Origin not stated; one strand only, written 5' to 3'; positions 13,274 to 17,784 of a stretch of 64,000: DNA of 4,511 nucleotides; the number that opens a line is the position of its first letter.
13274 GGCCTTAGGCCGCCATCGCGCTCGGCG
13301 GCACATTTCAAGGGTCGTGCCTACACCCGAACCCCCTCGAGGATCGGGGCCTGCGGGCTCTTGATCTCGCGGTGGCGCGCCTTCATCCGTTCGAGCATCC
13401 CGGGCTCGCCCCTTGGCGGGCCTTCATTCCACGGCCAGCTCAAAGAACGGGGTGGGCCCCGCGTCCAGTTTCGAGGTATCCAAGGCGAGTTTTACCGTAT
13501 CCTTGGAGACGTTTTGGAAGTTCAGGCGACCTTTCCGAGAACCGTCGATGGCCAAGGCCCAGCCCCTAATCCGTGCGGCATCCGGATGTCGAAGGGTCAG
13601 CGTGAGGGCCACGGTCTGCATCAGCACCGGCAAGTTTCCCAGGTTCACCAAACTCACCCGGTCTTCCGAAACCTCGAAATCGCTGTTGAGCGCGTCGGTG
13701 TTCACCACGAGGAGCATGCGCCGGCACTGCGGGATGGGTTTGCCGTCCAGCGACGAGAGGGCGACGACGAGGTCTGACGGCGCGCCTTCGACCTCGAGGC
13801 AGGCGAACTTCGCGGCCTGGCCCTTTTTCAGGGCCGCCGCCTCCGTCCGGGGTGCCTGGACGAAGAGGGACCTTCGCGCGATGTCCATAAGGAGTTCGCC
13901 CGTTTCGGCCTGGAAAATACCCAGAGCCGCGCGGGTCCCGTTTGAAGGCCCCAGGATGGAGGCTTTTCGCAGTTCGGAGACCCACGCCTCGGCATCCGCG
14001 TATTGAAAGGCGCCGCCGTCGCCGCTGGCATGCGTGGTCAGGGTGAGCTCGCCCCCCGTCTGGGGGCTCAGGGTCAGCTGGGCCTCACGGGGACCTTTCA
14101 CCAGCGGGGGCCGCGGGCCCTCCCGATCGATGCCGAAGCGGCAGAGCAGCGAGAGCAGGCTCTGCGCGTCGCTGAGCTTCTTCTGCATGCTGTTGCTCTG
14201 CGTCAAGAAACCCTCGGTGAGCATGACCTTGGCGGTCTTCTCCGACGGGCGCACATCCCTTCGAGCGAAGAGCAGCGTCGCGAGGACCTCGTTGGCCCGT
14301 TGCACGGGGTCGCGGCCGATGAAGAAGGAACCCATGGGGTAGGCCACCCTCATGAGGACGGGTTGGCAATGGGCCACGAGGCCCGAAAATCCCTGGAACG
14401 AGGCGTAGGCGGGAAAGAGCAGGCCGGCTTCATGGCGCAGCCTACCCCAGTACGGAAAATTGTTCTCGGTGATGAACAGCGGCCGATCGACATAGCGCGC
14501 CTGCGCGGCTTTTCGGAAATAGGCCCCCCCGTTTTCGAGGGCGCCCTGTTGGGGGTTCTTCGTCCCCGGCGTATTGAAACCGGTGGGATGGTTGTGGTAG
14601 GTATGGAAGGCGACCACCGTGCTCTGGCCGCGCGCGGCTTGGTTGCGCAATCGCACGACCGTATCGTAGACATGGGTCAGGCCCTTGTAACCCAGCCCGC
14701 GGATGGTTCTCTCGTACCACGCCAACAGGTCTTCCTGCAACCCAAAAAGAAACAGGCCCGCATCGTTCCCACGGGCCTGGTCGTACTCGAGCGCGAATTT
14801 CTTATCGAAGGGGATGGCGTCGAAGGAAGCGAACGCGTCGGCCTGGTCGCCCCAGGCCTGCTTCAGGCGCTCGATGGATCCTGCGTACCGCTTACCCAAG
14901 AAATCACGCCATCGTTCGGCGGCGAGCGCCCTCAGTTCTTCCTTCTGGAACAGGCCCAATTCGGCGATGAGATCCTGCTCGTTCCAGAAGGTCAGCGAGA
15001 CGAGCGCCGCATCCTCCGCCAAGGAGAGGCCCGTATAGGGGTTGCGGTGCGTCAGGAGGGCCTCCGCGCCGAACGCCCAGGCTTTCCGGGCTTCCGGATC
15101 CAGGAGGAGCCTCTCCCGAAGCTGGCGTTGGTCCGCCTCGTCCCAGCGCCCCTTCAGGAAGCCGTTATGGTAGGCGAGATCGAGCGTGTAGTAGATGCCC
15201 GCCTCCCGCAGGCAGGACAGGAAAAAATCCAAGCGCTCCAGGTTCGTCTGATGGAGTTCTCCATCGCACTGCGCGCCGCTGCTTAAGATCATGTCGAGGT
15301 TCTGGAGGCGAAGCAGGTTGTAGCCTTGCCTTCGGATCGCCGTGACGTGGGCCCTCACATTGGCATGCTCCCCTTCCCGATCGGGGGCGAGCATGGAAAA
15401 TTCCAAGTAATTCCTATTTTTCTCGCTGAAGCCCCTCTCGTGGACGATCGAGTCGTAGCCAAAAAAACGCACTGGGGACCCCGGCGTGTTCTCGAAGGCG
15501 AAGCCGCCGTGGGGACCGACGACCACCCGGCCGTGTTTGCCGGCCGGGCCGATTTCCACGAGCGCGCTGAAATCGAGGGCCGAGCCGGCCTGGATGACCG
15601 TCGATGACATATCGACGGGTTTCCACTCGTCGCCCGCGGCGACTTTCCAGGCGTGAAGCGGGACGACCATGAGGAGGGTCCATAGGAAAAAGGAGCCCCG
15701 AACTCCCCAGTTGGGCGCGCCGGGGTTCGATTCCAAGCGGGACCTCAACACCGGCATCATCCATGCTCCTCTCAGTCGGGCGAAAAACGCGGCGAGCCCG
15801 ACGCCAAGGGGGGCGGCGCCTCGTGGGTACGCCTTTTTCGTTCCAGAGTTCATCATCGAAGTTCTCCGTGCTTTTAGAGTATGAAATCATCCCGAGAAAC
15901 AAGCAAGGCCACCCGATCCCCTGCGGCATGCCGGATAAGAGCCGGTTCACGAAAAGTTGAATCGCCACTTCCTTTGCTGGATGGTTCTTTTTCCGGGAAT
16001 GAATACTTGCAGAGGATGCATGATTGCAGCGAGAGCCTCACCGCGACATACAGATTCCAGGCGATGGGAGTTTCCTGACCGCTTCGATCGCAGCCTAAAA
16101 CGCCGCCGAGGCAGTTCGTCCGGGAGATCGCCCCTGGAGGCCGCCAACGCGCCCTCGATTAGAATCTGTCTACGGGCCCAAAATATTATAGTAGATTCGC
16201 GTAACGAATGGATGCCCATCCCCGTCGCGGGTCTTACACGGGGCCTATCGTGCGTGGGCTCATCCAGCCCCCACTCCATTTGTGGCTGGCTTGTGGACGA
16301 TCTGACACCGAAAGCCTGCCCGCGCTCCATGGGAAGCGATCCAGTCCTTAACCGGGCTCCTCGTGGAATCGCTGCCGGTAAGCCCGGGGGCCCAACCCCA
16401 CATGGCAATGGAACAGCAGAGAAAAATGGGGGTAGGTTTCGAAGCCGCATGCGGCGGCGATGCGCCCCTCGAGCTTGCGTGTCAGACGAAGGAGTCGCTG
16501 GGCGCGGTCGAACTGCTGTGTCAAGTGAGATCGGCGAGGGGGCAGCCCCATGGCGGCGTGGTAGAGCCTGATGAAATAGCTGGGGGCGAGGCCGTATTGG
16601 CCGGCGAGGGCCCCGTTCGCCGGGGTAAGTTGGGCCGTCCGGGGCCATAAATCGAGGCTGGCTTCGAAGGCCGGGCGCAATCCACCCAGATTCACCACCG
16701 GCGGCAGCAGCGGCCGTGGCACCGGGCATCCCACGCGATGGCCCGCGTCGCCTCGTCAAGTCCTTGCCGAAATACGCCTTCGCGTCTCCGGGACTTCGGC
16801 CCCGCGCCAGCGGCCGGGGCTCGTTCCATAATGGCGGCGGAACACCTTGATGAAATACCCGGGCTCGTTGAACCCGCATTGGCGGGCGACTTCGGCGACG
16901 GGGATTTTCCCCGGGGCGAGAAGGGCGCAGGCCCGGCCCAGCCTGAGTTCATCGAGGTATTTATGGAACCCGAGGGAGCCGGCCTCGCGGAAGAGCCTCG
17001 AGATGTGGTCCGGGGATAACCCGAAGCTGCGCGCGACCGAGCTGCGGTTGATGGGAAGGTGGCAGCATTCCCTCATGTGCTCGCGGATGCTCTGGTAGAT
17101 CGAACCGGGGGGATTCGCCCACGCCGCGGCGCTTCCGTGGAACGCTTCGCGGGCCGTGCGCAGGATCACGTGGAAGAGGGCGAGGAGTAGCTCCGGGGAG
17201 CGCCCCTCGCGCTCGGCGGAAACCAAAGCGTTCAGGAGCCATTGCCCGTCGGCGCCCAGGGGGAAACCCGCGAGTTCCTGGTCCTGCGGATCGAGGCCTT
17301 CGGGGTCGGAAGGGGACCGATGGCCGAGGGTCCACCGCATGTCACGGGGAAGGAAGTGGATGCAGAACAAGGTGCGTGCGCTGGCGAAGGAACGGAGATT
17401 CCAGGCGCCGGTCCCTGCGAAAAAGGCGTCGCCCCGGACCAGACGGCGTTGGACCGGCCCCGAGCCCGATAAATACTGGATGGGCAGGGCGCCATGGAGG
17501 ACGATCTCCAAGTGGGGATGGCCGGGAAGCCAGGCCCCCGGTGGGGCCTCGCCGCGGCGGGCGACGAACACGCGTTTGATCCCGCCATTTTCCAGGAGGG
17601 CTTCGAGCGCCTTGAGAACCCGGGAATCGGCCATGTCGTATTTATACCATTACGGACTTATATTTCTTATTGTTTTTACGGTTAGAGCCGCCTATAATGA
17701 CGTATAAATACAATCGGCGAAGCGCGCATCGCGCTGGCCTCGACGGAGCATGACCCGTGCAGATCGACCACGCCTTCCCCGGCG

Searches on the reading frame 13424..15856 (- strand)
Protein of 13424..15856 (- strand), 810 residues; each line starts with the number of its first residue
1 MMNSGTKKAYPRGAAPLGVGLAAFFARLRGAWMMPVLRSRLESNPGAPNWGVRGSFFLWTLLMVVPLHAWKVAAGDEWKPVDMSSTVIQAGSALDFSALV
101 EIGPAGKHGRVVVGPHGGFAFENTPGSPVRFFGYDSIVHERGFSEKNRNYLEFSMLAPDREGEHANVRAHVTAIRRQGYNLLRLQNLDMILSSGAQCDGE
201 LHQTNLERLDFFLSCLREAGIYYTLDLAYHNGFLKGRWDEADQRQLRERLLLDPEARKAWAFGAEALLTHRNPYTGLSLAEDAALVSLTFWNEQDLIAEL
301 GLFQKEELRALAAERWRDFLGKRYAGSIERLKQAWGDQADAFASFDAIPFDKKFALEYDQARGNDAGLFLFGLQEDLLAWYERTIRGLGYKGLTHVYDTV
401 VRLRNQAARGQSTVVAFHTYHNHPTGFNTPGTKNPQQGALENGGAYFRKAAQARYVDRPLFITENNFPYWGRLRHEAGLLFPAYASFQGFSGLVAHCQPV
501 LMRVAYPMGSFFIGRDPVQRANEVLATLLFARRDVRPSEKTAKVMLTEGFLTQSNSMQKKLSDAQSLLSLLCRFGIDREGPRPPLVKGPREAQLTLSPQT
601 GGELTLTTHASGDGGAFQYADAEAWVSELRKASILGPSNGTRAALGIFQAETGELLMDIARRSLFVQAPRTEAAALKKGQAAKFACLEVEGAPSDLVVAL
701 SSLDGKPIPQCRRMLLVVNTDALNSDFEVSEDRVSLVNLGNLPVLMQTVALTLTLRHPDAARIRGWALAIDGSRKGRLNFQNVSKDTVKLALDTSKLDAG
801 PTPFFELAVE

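Call 9: search_protein_families(library=pfam, proteins=[window:13424-15856:-], max_evalue=0.01)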
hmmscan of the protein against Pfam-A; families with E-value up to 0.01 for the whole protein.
window:13424-15856:- (810 aa): 0 families
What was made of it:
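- On Clan GH-A glycoside hydrolase (source gene 13424-15856): The single sequence has no Pfam hit (call 9).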

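Call 21: find_encoding_contigs(protein=window:13424-15856:-, flank=10000, max_places=10)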
Protein window:13424-15856:- (810 aa): no gene with exactly this product is on record in the collection.

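Call 23: find_homologous_proteins(query=window:13424-15856:-, max_evalue=1e-10)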
Query window:13424-15856:- (810 aa): 74 proteins with E <= 1e-10 among 8000 candidates.
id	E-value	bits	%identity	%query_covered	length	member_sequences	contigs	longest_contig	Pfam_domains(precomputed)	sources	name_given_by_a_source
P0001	0.0e+0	1784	100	96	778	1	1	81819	-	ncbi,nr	ncbi:MAG: hypothetical protein J0L75_05965 [Spirochaetes bacterium]|nr:hypothetical protein [Spiroch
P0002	6.8e-265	899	53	91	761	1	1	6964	-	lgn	-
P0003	6.8e-231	787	54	79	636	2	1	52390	-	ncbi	ncbi:MAG: hypothetical protein AABZ39_17325 [Spirochaetota bacterium]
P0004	6.6e-198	678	43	99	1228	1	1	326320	-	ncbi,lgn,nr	ncbi:MAG: hypothetical protein HZC28_13705 [Spirochaetes bacterium]|nr:hypothetical protein [Spiroch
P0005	1.8e-180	620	40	92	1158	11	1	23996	-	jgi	-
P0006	8.3e-180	618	42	91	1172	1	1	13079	PF00150.25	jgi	jgi:hypothetical protein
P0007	1.7e-139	485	37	91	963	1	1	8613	-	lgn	-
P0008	1.7e-134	468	36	91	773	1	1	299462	-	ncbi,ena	-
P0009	3.0e-132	461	36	91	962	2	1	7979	-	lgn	-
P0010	1.3e-118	416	37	91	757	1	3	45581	PF00150.25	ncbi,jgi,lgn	jgi:hypothetical protein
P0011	4.5e-114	401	33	90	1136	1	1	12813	-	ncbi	-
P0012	2.5e-113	398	33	91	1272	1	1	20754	PF00150.25,PF00884.29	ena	-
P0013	1.1e-111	393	33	91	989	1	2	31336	PF26410.1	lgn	-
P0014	5.6e-107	377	34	93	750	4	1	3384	-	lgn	-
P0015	5.6e-106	374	34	91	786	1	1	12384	-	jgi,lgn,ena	-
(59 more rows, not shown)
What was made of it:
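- The window comes from a metagenome-assembled genome (call 23).
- Tried and rejected: The protein database search with the GH gave the MAG's own protein and then 54% or less (call 23).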

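Call 27: find_encoding_contigs(protein=P0001, flank=10000, max_places=5)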
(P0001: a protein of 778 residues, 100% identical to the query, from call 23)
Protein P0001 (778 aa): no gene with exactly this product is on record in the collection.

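Call 41: search_solved_structures(query=window:13424-15856:-, max_evalue=1)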
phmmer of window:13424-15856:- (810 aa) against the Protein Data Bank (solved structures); distinct sequences matched with E-value up to 1: 4.
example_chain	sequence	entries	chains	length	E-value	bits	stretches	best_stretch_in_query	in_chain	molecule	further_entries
5h0j_A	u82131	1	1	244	0.64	11.4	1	453-513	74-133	Uncharacterized protein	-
6xcj_G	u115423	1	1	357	0.86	11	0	593-639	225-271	Envelope Glycoprotein gp120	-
2lu7_A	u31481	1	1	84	0.95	10.9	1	599-663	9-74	Obscurin-like protein 1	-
5h0k_A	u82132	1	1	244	0.97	10.8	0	455-513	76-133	Uncharacterized protein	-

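Call 44: search_solved_structures(query=A1, max_evalue=0.1)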
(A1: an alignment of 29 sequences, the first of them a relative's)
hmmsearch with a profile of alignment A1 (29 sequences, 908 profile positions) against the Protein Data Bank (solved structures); distinct sequences matched with E-value up to 0.1: 31.
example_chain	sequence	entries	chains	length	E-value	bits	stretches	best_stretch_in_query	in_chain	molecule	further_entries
8gf3_A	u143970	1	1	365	2.1e-13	52.5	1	299-416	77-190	GH5 Mannanase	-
9m20_A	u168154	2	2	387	1.4e-12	49.8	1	236-398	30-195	mannan endo-1,4-beta-mannosidase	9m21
3pz9_A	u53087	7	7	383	1.1e-11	46.8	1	300-400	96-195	Mannan endo-1,4-beta-mannosidase. Glycosyl Hydrolase family 5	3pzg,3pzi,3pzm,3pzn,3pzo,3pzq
1rh9_A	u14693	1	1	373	1.8e-11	46.1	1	297-400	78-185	endo-beta-mannanase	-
6tn6_A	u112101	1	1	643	2.8e-11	45.5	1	300-400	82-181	Mannan endo-1,4-beta-mannosidase. Glycosyl Hydrolase family 5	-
4qp0_A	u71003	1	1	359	2.2e-09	39.3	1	301-416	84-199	Endo-beta-mannanase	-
4uoq_A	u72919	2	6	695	1.9e-08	36.1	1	303-518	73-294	BETA-GALACTOSIDASE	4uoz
4uni_A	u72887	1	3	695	1.9e-08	36.1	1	303-518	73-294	BETA-GALACTOSIDASE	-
8ibr_A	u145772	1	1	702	2.4e-07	32.5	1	303-450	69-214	Beta-galactosidase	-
8ibt_A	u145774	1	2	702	2.4e-07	32.5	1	303-450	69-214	Beta-galactosidase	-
1uuq_A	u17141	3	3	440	1.4e-06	29.9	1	226-404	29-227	MANNOSYL-OLIGOSACCHARIDE GLUCOSIDASE | MAN5A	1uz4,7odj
1kwg_A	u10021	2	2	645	3.7e-06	28.5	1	408-472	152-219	BETA-GALACTOSIDASE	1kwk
6y2k_A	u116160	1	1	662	8.1e-06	27.4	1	382-460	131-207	beta-galactosidase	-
6lvw_A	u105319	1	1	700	9.3e-06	27.2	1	378-484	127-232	Beta-galactosidase Bga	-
8ibs_A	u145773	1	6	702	1.1e-05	27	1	303-450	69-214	Beta-galactosidase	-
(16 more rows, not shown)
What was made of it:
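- On Clan GH-A glycoside hydrolase (source gene 13424-15856): The family profile hits GH5 mannanases (2e-13) and GH42 enzymes (call 44).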

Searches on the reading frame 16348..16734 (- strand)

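Call 49: search_protein_families(library=pfam, proteins=[window:16348-16734:-], max_evalue=1)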
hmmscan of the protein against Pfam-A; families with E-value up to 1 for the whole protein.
window:16348-16734:- (128 aa): 2 families
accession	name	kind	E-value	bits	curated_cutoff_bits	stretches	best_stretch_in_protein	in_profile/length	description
PF12833.13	HTH_18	-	1.4e-10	41.8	33.6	1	43-122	1-80/80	Helix-turn-helix domain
PF00165.29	HTH_AraC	-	1.7e-06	28.4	26.6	2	91-121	13-42/42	Bacterial regulatory helix-turn-helix proteins, AraC family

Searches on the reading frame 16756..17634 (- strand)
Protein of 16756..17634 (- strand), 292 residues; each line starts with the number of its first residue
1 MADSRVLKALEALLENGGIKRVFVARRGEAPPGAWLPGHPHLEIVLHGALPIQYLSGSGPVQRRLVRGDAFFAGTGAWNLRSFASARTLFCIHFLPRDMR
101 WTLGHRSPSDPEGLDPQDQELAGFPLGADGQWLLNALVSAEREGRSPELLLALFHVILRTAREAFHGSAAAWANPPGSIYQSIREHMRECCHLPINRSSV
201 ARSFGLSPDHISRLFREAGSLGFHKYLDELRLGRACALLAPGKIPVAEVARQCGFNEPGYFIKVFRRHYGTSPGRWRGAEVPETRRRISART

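Call 9: search_protein_families(library=pfam, proteins=[window:16756-17634:-], max_evalue=0.01)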
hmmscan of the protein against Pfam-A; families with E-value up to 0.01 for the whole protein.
window:16756-17634:- (292 aa): 3 families
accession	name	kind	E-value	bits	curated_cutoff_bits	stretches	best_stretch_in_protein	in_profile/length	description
PF12833.13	HTH_18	-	2.4e-22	79.4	33.6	1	201-277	2-78/80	Helix-turn-helix domain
PF00165.29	HTH_AraC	-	4.9e-12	46.1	26.6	1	243-277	8-41/42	Bacterial regulatory helix-turn-helix proteins, AraC family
PF13542.12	HTH_Tnp_ISL3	-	0.0023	17.8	27.4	0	187-217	21-49/51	Helix-turn-helix domain of transposase family ISL3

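Call 22: find_encoding_contigs(protein=window:16756-17634:-, flank=10000, max_places=10)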
Protein window:16756-17634:- (292 aa): no gene with exactly this product is on record in the collection.
